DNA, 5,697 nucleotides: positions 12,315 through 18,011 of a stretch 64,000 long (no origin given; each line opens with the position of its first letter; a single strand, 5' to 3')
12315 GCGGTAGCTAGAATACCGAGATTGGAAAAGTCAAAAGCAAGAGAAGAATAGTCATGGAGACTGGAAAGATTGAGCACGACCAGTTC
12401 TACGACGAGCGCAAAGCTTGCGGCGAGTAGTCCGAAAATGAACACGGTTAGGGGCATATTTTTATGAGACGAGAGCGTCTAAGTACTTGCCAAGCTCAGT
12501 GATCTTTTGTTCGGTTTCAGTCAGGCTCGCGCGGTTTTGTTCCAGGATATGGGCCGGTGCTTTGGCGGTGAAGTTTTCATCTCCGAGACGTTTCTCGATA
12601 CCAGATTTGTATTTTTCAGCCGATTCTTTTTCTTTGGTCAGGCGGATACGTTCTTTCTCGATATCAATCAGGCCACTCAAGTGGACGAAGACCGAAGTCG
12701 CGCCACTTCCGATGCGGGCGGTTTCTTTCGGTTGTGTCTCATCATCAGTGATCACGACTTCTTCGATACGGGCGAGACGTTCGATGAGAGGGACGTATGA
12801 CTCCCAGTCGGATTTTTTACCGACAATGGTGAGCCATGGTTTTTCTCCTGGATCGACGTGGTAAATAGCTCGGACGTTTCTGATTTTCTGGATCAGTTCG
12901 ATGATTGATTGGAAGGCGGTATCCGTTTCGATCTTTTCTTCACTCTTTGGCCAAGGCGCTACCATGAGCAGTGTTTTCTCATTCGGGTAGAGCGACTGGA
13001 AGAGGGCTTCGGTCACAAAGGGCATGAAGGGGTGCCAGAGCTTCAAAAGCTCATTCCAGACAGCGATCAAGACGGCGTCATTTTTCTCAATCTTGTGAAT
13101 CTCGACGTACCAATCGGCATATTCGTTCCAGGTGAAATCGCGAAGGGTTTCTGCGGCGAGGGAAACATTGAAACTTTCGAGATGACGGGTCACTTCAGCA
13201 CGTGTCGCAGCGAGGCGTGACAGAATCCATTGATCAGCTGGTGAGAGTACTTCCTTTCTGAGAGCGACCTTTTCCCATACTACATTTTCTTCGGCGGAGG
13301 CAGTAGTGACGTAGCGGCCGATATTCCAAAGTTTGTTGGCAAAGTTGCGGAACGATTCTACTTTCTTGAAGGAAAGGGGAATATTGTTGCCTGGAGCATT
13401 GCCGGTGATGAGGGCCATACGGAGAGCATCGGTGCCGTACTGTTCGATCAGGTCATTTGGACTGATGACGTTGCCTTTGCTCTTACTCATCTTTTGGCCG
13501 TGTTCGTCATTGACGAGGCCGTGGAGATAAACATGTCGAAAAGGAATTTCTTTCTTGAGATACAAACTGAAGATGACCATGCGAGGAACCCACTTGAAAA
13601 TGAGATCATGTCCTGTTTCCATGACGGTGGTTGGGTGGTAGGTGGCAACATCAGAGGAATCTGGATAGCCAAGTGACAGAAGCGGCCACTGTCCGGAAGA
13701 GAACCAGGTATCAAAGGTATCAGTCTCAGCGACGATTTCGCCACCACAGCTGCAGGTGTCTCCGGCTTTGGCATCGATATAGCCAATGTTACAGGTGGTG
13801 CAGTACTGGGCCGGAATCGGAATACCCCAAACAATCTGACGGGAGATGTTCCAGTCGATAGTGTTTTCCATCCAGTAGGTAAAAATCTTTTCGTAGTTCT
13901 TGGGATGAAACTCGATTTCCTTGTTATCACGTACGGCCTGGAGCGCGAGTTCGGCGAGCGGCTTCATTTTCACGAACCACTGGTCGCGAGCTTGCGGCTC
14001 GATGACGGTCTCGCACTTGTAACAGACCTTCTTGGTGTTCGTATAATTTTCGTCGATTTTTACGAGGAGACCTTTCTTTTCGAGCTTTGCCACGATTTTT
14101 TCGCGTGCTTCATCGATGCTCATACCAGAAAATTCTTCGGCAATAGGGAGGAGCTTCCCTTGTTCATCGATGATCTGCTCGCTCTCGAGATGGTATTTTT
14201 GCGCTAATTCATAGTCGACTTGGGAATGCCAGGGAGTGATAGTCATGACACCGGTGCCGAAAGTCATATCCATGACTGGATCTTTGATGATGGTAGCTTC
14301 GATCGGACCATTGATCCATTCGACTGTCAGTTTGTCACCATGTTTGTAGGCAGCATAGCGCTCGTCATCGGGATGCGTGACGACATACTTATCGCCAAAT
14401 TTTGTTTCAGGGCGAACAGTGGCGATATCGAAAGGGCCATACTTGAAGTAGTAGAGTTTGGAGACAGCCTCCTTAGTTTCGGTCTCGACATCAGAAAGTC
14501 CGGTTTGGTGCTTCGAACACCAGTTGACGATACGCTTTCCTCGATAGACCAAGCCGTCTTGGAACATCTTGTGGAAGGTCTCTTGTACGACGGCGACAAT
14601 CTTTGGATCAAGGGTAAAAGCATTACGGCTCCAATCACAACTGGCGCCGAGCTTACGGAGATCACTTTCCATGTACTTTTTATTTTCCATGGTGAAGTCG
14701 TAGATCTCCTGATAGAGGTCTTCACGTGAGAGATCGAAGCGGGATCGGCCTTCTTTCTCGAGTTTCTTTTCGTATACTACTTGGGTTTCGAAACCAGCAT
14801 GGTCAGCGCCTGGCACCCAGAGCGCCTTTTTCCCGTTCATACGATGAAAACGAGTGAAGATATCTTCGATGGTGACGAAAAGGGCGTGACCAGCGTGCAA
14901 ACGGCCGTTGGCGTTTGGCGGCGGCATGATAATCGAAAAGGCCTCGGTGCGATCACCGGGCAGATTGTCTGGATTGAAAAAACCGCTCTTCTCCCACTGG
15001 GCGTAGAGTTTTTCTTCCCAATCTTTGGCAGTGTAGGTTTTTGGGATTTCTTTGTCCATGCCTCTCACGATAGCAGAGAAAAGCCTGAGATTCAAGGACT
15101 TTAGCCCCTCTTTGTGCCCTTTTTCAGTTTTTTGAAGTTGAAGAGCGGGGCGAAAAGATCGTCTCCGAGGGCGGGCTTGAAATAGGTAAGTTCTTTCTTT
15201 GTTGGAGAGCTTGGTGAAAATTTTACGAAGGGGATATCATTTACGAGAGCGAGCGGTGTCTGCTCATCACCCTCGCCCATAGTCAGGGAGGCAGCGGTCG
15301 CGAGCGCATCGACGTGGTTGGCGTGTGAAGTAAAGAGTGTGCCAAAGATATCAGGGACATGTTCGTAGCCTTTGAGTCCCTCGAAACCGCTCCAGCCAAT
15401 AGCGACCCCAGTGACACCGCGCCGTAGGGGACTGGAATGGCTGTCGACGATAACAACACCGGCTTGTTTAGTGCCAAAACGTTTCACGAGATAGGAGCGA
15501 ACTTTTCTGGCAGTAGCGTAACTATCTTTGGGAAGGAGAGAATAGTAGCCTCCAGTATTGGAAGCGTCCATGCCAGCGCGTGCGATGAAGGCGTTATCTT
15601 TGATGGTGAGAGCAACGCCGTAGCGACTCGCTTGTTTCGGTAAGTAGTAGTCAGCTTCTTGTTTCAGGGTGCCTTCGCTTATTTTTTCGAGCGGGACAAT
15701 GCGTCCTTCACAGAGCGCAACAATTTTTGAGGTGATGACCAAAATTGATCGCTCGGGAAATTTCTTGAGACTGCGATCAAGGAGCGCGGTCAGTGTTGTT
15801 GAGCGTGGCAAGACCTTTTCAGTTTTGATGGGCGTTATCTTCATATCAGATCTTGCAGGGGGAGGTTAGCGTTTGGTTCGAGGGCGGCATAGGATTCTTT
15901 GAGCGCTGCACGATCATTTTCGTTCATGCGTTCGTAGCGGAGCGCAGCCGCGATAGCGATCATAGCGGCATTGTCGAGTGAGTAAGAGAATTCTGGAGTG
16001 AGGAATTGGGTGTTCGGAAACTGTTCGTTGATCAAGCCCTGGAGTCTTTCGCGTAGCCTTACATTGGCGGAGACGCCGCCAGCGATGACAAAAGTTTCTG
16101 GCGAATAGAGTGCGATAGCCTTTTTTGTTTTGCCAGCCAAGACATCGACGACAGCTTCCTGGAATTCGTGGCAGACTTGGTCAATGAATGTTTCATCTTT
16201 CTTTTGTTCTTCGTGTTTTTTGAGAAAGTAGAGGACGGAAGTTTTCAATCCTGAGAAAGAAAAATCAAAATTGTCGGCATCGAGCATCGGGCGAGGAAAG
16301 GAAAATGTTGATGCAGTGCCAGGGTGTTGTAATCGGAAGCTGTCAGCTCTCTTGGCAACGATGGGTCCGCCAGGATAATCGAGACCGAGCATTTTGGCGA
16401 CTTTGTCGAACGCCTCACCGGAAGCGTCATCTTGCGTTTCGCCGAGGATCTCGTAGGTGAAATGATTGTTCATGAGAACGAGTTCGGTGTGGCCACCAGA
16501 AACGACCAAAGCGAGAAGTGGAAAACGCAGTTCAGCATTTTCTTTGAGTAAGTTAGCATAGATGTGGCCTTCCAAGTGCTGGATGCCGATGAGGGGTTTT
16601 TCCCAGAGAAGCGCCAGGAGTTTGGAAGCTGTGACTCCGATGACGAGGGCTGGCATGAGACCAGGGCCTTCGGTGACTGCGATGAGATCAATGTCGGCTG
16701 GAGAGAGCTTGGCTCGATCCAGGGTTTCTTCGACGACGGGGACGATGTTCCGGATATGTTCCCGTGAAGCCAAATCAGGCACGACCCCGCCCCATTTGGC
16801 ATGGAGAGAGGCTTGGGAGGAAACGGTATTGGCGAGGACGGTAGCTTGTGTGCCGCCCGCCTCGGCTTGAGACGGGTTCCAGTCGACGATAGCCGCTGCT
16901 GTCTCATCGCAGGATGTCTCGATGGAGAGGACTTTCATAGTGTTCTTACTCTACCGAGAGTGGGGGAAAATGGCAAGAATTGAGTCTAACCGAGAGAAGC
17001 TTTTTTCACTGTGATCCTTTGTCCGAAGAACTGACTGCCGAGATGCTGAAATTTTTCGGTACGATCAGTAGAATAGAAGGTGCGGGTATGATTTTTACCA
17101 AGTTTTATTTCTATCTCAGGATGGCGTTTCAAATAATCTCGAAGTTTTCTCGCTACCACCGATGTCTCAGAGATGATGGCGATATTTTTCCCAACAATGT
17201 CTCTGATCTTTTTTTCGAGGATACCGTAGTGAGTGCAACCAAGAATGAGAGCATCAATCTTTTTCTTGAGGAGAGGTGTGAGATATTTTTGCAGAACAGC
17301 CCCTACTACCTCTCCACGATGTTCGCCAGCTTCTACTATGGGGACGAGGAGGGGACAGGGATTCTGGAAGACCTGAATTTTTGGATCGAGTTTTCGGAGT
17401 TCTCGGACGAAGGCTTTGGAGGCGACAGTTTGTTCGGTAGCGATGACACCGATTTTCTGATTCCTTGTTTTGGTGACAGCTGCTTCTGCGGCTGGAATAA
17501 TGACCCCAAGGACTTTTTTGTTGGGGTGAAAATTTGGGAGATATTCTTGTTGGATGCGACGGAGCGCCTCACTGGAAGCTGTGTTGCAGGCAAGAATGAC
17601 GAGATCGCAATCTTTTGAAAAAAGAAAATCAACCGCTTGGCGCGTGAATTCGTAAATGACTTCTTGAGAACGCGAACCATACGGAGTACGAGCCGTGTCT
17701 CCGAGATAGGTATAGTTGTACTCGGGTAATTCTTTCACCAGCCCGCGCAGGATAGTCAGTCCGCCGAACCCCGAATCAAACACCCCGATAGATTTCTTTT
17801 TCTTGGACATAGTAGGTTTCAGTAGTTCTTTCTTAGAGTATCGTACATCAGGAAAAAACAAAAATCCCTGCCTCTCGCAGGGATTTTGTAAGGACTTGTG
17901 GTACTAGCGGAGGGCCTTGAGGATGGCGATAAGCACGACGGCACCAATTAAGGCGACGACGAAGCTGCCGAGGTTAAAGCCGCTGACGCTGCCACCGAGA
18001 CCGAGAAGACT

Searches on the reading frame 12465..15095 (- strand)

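Call 86: search_protein_families(library=pfam, proteins=[window:12465-15095:-], max_evalue=0.00001)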
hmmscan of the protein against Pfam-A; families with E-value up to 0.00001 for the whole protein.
window:12465-15095:- (877 aa): 4 families
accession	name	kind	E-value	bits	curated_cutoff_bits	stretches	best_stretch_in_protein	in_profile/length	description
PF00133.28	tRNA-synt_1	-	2.1e-119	399.4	22.7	1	30-565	2-404/414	tRNA synthetases class I (I, L, M and V)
PF08264.19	Anticodon_1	-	2.8e-32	112.1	25.1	1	621-752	1-143/148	Anticodon-binding domain of tRNA ligase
PF09334.17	tRNA-synt_1g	-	4.7e-24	85.3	20.1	2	356-581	167-373/391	tRNA synthetases class I (M)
PF10458.14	Val_tRNA-synt_C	-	7.3e-11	42.6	25.9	1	811-874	1-64/66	Valyl tRNA synthetase tRNA binding arm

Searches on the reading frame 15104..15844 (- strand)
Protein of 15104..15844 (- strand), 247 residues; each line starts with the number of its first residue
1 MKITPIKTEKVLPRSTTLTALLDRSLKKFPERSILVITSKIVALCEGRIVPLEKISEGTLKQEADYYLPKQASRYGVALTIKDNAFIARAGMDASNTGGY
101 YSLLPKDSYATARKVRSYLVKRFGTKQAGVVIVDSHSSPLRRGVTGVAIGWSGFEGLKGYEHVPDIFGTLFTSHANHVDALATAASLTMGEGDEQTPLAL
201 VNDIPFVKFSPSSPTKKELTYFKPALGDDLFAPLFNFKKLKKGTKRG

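Call 86: search_protein_families(library=pfam, proteins=[window:15104-15844:-], max_evalue=0.00001)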
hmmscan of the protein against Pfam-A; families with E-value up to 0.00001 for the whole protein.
window:15104-15844:- (247 aa): 1 family
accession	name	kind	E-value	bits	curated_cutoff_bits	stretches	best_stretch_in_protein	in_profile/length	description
PF01996.21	F420_ligase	-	7.5e-32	111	25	1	25-202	24-217/218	F420-0:Gamma-glutamyl ligase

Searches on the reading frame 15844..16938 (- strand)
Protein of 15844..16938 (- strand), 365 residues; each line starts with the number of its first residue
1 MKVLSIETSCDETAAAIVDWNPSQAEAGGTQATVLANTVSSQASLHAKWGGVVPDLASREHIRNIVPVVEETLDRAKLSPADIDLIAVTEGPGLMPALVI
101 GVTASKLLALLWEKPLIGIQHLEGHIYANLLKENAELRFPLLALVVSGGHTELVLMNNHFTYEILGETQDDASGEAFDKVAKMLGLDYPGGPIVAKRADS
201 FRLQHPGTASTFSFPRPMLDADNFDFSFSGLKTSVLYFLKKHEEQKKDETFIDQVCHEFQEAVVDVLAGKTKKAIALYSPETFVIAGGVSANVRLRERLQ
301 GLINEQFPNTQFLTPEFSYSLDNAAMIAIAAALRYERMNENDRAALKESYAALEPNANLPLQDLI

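Call 86: search_protein_families(library=pfam, proteins=[window:15844-16938:-], max_evalue=0.00001)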
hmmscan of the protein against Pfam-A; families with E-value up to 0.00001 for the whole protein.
window:15844-16938:- (365 aa): 1 family
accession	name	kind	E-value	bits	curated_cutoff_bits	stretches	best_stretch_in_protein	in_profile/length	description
PF00814.31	TsaD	-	8.5e-88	294.9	24.8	1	33-328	1-263/264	tRNA N6-adenosine threonylcarbamoyltransferase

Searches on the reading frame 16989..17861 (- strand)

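Call 86: search_protein_families(library=pfam, proteins=[window:16989-17861:-], max_evalue=0.00001)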
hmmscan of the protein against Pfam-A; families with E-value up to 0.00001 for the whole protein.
window:16989-17861:- (291 aa): 1 family
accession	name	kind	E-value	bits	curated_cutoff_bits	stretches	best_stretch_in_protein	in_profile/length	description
PF01177.27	Asp_Glu_race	-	1.1e-15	58.5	31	1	46-238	26-209/211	Asp/Glu/Hydantoin racemase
